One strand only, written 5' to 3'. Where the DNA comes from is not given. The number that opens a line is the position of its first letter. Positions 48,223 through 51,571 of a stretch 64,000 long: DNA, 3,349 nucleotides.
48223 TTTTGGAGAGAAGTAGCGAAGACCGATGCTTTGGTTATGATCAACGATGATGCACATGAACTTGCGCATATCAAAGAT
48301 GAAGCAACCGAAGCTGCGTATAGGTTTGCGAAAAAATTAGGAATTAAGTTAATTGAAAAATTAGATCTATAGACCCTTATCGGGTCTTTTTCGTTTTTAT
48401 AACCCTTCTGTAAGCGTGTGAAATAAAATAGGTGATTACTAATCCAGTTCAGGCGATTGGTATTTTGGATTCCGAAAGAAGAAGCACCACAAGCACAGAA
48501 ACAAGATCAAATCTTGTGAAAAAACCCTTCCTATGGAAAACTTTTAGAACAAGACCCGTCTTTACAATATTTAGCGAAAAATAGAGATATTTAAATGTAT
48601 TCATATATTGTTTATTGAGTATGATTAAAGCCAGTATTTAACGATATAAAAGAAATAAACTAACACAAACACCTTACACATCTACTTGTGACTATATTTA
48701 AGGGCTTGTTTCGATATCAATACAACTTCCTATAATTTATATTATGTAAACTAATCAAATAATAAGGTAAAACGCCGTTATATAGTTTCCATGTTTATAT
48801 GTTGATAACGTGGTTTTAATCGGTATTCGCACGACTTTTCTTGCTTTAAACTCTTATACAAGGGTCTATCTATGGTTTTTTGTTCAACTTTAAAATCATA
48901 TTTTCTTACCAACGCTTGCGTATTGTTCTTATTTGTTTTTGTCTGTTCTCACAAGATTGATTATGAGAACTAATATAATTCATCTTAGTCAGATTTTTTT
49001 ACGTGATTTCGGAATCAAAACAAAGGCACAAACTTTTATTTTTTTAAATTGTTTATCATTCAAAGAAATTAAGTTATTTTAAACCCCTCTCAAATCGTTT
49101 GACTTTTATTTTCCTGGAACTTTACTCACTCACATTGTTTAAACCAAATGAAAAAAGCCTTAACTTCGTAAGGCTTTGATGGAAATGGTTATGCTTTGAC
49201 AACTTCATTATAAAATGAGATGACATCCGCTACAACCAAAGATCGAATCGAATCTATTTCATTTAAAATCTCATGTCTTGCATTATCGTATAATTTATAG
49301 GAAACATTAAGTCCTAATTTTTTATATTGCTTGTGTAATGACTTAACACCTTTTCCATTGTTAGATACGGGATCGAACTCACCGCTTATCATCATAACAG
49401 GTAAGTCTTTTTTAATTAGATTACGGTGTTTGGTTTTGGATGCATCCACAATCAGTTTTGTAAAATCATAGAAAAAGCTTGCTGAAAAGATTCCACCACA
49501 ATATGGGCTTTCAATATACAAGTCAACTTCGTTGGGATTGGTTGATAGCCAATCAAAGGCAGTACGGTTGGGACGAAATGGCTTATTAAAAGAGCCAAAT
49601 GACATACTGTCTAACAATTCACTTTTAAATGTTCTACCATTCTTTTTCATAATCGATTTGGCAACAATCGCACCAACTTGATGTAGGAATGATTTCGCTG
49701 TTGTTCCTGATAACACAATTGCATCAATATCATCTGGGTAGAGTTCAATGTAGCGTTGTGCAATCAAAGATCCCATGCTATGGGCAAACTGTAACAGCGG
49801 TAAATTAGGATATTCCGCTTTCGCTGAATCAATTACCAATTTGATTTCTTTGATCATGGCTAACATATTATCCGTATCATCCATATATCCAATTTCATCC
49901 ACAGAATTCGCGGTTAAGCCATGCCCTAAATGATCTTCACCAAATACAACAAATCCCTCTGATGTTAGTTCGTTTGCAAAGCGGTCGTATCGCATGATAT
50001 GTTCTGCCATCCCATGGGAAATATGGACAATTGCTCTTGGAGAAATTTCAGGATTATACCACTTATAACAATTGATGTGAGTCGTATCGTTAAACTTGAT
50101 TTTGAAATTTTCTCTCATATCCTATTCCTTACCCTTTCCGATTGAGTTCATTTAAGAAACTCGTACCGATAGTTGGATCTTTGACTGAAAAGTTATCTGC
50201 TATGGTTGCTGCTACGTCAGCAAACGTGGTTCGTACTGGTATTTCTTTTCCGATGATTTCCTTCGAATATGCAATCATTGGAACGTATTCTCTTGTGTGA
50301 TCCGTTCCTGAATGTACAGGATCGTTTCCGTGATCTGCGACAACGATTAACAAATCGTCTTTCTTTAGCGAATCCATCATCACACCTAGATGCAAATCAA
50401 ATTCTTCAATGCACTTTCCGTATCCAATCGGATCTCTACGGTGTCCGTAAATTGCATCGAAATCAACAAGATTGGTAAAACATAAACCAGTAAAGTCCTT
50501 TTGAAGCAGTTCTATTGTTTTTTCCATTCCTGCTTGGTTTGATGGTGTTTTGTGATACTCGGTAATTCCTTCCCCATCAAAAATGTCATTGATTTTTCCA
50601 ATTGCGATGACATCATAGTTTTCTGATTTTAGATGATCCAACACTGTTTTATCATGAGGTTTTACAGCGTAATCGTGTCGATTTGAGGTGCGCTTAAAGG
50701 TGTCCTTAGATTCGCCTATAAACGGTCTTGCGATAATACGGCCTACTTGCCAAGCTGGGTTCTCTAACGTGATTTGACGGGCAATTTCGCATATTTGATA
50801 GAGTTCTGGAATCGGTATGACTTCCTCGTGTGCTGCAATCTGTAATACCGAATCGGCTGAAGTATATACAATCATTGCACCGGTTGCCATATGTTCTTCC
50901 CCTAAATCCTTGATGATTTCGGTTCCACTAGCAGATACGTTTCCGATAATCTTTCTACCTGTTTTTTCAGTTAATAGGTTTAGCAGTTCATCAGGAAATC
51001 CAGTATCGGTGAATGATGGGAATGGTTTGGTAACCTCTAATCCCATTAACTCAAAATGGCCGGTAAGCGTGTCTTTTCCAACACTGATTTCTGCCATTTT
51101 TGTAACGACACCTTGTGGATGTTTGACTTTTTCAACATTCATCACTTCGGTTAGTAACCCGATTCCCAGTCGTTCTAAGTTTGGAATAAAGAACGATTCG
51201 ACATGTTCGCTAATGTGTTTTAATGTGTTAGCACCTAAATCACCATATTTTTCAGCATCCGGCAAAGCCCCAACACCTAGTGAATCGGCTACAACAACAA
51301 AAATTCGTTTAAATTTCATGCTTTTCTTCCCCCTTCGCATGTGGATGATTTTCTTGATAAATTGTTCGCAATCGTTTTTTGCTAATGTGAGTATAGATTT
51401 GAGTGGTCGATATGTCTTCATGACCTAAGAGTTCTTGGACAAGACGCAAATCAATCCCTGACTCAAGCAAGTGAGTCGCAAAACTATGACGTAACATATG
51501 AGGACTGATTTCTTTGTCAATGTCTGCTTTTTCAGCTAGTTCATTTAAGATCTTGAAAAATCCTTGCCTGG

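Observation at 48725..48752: dif site at a convergent orientation switch: the window spans the replication terminus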

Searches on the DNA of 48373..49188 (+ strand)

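Call 54: search_dna_similar(query=window:48719-48758:+, collection=plasmids, mode=distant, max_evalue=1, max_rows=15)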
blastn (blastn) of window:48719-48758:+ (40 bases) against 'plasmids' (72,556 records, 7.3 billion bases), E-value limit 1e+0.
Records with a match: 339; places in all: 341; records where one place covers at least 80% of the query: 209.
Best place of each record, by identity: >=99% 1; 95-99% 11; 90-95% 48; 80-90% 279.
By first word of the organism name: Enterococcus 208; Bacillus 79; Priestia 25; Staphylococcus 6; Macrococcoides 5; Peribacillus 3; Klebsiella 1; Mammaliicoccus 1; Vagococcus 1; Cytobacillus 1; and 9 more.
By predicted mobility (MOB-suite, as given by PLSDB): non-mobilizable 129; conjugative 106; mobilizable 104.
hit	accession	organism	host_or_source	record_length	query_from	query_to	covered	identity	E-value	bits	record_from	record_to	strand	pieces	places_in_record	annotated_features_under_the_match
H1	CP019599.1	Staphylococcus cohnii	duck with tremor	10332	1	40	100%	85.4%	3e-3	45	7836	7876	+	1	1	none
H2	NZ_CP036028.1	Bacillus mycoides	cell culture,soil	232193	1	40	100%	85.0%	1e-3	46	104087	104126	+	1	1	none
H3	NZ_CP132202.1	Bacillus thuringiensis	Coprinus comatus,whole organism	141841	2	40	98%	87.2%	3e-4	49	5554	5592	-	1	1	none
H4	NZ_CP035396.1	Bacillus subtilis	cell culture,food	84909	1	36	90%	91.7%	2e-5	53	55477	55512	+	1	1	none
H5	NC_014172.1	Bacillus thuringiensis BMB171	-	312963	1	40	100%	82.5%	4e-2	42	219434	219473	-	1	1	none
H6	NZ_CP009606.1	Bacillus cereus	soil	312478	1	40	100%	82.5%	4e-2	42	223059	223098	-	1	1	none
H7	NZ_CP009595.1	Bacillus cereus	-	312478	1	40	100%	82.5%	4e-2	42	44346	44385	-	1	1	none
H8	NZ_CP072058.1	Bacillus mycoides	cell culture,soil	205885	1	40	100%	82.5%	4e-2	42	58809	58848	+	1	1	none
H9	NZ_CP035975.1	Bacillus mycoides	cell culture,soil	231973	1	40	100%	82.5%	4e-2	42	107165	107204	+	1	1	none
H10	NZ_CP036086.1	Bacillus mycoides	cell culture,soil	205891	1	40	100%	82.5%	4e-2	42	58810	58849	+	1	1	none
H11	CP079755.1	Klebsiella grimontii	cell culture,urine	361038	1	40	100%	82.5%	4e-2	42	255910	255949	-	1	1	none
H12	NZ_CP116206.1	Bacillus paranthracis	rice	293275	1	40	100%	82.5%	4e-2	42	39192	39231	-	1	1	none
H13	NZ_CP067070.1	Bacillus sp. HNR-4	rice,cell culture,seed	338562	1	40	100%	82.5%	4e-2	42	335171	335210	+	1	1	none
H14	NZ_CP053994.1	Bacillus cereus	-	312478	1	40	100%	82.5%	4e-2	42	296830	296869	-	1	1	none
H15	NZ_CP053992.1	Bacillus cereus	-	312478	1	40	100%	82.5%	4e-2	42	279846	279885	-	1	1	none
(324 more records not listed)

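Call 55: search_dna_similar(query=window:48719-48758:+, collection=phages, mode=distant, max_evalue=1, max_rows=15)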
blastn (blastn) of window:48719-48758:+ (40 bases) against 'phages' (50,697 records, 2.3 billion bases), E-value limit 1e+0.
Records with a match: 43; places in all: 46; records where one place covers at least 80% of the query: 15.
Best place of each record, by identity: 95-99% 5; 90-95% 13; 80-90% 25.
By first word of the organism name: Bacillus 17; Enterococcus 8; Cellulophaga 5; Staphylococcus 3; Capybara 3; bajarodmic 3; Microvirus 1; Listeria 1; Pectobacterium 1; Microviridae 1.
By host as written in the record: Cellulophaga sp. HaHaR_3_176 5; Staphylococcus aureus 3; Hydrochoerus hydrochaeris 3; - 2; Enterococcus faecalis 2; Bacillus sp. 2; Bacillus thuringiensis serovar tenebrionis strain YBT-1765 2; Bacillus subtilis BEST7003 2; and 17 more.
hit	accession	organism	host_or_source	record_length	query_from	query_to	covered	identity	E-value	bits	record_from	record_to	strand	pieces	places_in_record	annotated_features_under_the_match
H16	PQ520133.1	Enterococcus phage IME_EF3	-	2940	1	35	88%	85.7%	1e-2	42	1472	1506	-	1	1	record has no annotation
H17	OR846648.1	Enterococcus phage Efs 1-1-1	Enterococcus faecalis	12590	1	35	88%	85.7%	1e-2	42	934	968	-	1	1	record has no annotation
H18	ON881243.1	Bacillus phage PK-3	Bacillus sp.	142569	2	35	85%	88.2%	1e-3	45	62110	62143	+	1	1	none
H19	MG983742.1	Bacillus phage Anath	Bacillus mycoides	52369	1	35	88%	84.2%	1e-2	41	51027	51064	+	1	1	hypothetical protein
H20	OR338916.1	Bacillus phage DZ1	Bacillus cereus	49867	4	36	83%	87.9%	4e-3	43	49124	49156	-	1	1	hypothetical protein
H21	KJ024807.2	Bacillus phage vB_BtS_BMBtp3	Bacillus thuringiensis serovar ...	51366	3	37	88%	82.9%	2e-1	37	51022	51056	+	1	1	none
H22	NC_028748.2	Bacillus phage vB_BtS_BMBtp3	Bacillus thuringiensis serovar ...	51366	3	37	88%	82.9%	2e-1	37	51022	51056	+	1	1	none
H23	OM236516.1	Bacillus phage FADO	Bacillus subtilis BEST7003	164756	6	36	78%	90.3%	4e-3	44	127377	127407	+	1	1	none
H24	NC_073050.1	Bacillus phage FADO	Bacillus subtilis BEST7003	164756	6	36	78%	90.3%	4e-3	44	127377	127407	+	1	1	none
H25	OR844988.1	Staphylococcus phage SA 1306 Kay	Staphylococcus aureus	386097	7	35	73%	96.6%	9e-5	49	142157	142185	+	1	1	record has no annotation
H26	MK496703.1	Capybara microvirus Cap1_SP_95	Hydrochoerus hydrochaeris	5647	5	37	83%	84.8%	2e-1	38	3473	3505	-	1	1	none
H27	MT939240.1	Enterococcus phage 9181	Enterococcus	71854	4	36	83%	84.8%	2e-1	38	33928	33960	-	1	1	none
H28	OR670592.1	Staphylococcus phage MVC_VPHSA2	Staphylococcus aureus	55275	4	36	83%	84.8%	2e-1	38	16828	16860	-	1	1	hypothetical protein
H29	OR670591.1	Staphylococcus phage MVC_VPHSA1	Staphylococcus aureus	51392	4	36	83%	84.8%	2e-1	38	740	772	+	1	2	hypothetical protein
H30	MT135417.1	Microvirus sp.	porcine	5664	1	32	80%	85.3%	2e-1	37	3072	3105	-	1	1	none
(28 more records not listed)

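Call 68: search_rna_families(source=window, start=48373, end=49188, threshold=evalue, max_evalue=1)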
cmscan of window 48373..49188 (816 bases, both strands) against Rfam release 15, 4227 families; matches with E-value up to 1: 1.
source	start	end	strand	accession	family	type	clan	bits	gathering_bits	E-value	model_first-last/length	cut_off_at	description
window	49006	49069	-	RF00031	SECIS_1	Cis-reg;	-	20.9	35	0.29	1-64/64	no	Selenocysteine insertion sequence 1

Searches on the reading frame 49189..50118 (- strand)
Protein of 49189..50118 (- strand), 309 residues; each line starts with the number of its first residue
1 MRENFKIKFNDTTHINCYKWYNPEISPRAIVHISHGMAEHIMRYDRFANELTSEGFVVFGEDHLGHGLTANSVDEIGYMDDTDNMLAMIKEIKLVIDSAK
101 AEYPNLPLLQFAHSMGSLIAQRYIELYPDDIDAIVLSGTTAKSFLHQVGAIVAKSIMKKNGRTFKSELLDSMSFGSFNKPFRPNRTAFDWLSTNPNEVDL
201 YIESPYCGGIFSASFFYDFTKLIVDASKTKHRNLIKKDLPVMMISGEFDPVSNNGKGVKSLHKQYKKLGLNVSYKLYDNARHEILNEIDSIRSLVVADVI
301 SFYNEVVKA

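Call 8: search_protein_families(library=ncbifam, proteins=[window:49189-50118:-])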
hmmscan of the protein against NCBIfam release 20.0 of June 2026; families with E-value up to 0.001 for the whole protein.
window:49189-50118:- (309 aa): 2 families
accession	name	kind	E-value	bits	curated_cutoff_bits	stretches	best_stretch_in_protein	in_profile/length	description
NF008019.0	PRK10749.1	equivalog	1.8e-11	43.6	362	1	28-306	54-329/335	lysophospholipase L2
NF051487.1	bifunc_PcaCD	exception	1.2e-06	27.9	430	1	26-142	170-274/413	bifunctional 4-carboxymuconolactone decarboxylase/3-oxoadipate enol-lactonase PcaCD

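Call 12: find_encoding_contigs(protein=window:49189-50118:-, flank=10000, max_places=6)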
Protein window:49189-50118:- (309 aa): 10 contigs read that carry it; 6 places shown.
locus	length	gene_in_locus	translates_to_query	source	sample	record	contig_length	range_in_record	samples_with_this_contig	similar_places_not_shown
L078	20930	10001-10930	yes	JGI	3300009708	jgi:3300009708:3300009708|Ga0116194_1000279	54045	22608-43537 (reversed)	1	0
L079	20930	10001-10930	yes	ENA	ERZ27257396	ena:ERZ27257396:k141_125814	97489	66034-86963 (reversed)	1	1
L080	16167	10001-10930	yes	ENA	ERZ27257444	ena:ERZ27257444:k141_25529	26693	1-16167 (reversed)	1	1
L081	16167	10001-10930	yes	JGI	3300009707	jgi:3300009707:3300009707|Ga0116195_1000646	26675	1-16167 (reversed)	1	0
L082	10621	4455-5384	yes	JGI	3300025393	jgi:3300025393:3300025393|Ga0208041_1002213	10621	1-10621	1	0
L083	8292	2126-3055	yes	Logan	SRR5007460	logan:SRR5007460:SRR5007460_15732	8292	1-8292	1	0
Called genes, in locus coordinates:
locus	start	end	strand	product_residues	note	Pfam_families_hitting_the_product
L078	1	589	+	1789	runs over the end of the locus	PF00963:Cohesin (weak), PF00404:Dockerin_1, PF09479:Flg_new, PF00496:SBP_bac_5, PF09479:Flg_new (weak), PF00496:SBP_bac_5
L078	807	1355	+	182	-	PF09515:Thia_YuaJ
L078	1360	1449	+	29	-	-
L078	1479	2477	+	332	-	PF23750:RsgI_M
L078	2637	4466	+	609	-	PF00009:GTP_EFTU, PF22042:EF-G_D2 (weak), PF03144:GTP_EFTU_D2, PF14492:EFG_III (faint), PF00679:EFG_C, PF06421:LepA_C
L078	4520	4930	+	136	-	-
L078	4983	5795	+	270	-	PF02675:AdoMet_dc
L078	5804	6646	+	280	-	PF17284:Spermine_synt_N, PF01564:Spermine_synth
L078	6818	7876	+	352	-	PF04055:Radical_SAM, PF06969:HemN_C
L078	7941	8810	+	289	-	PF02899:Phage_int_SAM_1, PF13495:Phage_int_SAM_4, PF00589:Phage_integrase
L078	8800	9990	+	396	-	PF01676:Metalloenzyme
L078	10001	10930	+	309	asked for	PF12146:Hydrolase_4, PF00561:Abhydrolase_1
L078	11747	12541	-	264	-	PF02811:PHP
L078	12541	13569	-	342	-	-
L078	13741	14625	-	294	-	PF14378:PAP2_3, PF01569:PAP2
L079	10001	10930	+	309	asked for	PF12146:Hydrolase_4, PF00561:Abhydrolase_1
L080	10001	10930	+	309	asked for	PF12146:Hydrolase_4, PF00561:Abhydrolase_1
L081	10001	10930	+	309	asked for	PF12146:Hydrolase_4, PF00561:Abhydrolase_1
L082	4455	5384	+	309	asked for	PF12146:Hydrolase_4, PF00561:Abhydrolase_1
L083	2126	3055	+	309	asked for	PF12146:Hydrolase_4, PF00561:Abhydrolase_1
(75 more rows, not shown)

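Call 23: find_related_loci(query=window:49189-50118:-, collection=metagenome_contigs, flank=10000)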
Query window:49189-50118:- (309 aa) in metagenome_contigs; peptide patterns used: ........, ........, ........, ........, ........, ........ (x = any residue, [..] = any of these).
211 stretches matched a pattern; 6 encode a relative of the query (tblastn E <= 1e-3); 6 distinct loci.
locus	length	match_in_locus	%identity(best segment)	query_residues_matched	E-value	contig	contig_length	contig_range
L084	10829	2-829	66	30-305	9e-133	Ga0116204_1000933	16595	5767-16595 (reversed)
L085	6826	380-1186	65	37-305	4e-128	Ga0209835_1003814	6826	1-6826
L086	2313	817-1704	40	6-302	4e-72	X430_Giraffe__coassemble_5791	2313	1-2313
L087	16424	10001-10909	34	7-309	9e-60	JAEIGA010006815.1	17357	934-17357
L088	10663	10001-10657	37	6-224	1e-47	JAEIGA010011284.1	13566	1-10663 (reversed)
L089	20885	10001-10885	35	7-305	2e-59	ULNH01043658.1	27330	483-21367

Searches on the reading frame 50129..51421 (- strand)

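Call 8: search_protein_families(library=ncbifam, proteins=[window:50129-51421:-])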
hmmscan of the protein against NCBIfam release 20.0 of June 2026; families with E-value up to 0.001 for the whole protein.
window:50129-51421:- (430 aa): 4 families
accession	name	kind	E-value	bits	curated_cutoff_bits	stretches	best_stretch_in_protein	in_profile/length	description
NF003766.0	PRK05362.1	equivalog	2.9e-167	556.4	256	1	36-426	2-395/396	phosphopentomutase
TIGR01696.1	deoB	equivalog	7.4e-165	548.4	341.2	1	39-420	1-380/381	phosphopentomutase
NF009049.0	PRK12383.1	equivalog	1.6e-57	195.3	254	1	38-429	2-404/408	phosphopentomutase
NF003104.0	PRK04024.1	equivalog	9.2e-07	27.9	489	1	279-392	265-373/412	2,3-bisphosphoglycerate-independent phosphoglycerate mutase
